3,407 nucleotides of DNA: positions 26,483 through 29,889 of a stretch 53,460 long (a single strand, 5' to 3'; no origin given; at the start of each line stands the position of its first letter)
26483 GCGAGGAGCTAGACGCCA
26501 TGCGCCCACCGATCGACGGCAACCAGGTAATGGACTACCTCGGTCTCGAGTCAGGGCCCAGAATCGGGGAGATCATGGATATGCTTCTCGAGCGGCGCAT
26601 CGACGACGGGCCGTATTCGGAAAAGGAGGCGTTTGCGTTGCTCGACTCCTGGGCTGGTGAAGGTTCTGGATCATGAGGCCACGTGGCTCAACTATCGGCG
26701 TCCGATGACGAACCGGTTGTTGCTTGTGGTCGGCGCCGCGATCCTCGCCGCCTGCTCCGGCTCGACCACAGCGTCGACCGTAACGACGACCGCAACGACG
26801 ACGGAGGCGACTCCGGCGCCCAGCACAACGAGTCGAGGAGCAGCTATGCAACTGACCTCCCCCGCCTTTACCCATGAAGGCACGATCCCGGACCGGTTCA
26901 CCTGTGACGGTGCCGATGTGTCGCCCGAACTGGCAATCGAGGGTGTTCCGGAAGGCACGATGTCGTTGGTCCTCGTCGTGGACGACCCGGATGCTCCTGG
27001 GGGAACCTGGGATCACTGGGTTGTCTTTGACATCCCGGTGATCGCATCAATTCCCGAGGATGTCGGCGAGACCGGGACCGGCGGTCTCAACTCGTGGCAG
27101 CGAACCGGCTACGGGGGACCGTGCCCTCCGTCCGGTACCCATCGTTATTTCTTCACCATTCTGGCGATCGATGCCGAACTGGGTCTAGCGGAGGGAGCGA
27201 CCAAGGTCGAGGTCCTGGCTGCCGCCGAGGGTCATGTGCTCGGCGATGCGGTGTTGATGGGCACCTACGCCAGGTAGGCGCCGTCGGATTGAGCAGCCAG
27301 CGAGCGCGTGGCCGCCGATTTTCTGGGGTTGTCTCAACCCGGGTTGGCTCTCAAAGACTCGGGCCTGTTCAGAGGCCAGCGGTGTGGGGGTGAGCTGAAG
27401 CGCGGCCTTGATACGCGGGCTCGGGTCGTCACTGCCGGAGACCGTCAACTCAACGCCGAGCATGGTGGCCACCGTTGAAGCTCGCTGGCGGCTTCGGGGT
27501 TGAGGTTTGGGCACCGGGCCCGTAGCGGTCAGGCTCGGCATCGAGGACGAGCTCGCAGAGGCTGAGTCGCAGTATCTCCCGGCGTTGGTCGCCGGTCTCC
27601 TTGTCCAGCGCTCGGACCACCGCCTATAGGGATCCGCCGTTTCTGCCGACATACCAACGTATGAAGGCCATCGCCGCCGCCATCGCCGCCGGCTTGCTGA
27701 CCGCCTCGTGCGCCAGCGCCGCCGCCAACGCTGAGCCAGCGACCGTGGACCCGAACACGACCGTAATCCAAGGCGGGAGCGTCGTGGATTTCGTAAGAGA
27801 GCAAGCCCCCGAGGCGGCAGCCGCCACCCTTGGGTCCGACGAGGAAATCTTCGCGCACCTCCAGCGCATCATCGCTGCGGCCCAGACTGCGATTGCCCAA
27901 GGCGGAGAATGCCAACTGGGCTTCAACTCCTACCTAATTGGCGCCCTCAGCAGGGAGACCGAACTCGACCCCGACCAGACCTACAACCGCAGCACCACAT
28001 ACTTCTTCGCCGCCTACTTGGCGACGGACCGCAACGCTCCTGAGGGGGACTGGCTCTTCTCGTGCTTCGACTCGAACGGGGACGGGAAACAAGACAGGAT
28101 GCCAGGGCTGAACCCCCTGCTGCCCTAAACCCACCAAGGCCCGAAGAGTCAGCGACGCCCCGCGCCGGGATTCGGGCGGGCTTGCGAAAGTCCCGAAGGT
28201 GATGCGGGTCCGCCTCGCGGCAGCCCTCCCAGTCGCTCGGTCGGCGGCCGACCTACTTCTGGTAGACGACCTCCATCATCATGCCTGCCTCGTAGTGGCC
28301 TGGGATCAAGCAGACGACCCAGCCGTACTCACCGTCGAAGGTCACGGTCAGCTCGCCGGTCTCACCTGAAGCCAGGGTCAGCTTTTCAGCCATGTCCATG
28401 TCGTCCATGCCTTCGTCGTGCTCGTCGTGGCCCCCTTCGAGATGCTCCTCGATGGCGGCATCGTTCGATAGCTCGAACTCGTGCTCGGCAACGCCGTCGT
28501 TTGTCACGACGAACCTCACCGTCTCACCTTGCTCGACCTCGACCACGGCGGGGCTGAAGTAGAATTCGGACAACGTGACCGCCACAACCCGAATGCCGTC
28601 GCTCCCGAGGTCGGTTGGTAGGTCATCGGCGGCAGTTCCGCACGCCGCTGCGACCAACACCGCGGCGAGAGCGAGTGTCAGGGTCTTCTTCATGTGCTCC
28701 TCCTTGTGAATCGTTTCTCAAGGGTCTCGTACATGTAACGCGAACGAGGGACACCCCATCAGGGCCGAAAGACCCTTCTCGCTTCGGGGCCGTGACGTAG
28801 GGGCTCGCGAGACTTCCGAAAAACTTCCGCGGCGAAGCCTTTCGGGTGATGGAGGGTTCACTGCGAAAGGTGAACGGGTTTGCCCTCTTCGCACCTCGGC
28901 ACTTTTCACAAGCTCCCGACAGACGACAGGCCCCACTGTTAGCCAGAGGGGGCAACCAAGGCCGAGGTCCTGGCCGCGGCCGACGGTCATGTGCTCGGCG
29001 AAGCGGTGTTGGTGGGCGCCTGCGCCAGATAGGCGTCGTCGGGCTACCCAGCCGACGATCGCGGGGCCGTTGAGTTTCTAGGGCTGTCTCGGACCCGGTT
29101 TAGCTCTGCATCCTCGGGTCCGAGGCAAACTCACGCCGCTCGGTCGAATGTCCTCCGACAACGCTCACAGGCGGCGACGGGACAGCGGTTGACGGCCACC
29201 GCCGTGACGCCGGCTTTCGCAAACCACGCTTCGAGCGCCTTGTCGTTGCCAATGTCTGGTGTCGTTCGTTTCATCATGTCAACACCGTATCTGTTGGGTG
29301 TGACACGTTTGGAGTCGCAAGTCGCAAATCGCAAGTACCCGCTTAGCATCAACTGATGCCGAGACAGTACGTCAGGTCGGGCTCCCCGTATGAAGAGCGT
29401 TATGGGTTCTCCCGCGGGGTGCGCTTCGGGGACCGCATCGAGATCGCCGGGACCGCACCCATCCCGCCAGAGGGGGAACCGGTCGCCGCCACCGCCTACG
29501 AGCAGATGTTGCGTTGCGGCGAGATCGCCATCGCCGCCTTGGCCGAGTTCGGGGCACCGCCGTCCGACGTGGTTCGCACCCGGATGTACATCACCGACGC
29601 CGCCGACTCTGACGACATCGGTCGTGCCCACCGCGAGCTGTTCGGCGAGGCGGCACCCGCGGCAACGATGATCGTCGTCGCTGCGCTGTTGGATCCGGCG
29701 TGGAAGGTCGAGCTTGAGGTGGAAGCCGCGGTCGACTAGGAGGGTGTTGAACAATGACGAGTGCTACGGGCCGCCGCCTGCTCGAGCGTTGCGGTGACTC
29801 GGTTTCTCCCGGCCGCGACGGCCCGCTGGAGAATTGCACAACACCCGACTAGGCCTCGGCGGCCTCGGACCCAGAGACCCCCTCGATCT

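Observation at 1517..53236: Strictly phased 7- or 8-nt micro-repeat arrays in at least nine spacers, most starting at or inside a stop codon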

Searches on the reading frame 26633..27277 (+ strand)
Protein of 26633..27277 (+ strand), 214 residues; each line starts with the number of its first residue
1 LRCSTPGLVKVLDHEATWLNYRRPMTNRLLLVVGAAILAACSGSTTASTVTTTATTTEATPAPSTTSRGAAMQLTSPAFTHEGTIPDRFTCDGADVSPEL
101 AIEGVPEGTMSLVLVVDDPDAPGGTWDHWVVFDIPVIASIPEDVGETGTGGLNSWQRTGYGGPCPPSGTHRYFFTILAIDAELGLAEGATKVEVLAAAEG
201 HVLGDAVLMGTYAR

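Call 48: search_protein_families(library=pfam, proteins=[window:26633-27277:+])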
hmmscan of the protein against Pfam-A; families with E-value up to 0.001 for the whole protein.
window:26633-27277:+ (214 aa): 1 family
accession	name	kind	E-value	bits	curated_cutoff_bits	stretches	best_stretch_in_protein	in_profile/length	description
PF01161.25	PBP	-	3.1e-41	141.3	24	1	84-212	1-135/135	Phosphatidylethanolamine-binding protein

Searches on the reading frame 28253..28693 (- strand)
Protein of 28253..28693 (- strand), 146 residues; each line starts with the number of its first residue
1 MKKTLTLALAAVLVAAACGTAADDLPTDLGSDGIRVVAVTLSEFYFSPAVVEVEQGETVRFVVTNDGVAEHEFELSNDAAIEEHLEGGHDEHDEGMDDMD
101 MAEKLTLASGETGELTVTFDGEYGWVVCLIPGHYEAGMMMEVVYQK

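Call 48: search_protein_families(library=pfam, proteins=[window:28253-28693:-])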
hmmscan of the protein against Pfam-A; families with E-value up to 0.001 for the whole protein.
window:28253-28693:- (146 aa): 2 families
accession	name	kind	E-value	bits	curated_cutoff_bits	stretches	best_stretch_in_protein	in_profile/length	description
PF00127.26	Copper-bind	-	2.7e-09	37.8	21.2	1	42-143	10-97/99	Copper binding proteins, plastocyanin/azurin family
PF13473.12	Cupredoxin_1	-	1.1e-07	32.3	27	1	10-89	3-74/104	Cupredoxin-like domain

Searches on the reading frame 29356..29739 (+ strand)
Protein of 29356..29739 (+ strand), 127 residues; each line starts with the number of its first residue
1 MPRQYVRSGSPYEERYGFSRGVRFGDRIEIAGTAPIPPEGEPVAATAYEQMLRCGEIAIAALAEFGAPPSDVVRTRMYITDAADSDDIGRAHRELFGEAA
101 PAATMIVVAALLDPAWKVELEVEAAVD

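Call 48: search_protein_families(library=pfam, proteins=[window:29356-29739:+])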
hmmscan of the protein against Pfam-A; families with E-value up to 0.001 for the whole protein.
window:29356-29739:+ (127 aa): 1 family
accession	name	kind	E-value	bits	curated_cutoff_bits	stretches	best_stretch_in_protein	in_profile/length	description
PF01042.26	Ribonuc_L-PSP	-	2.2e-17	63.6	27.3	1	17-125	10-120/121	Endoribonuclease L-PSP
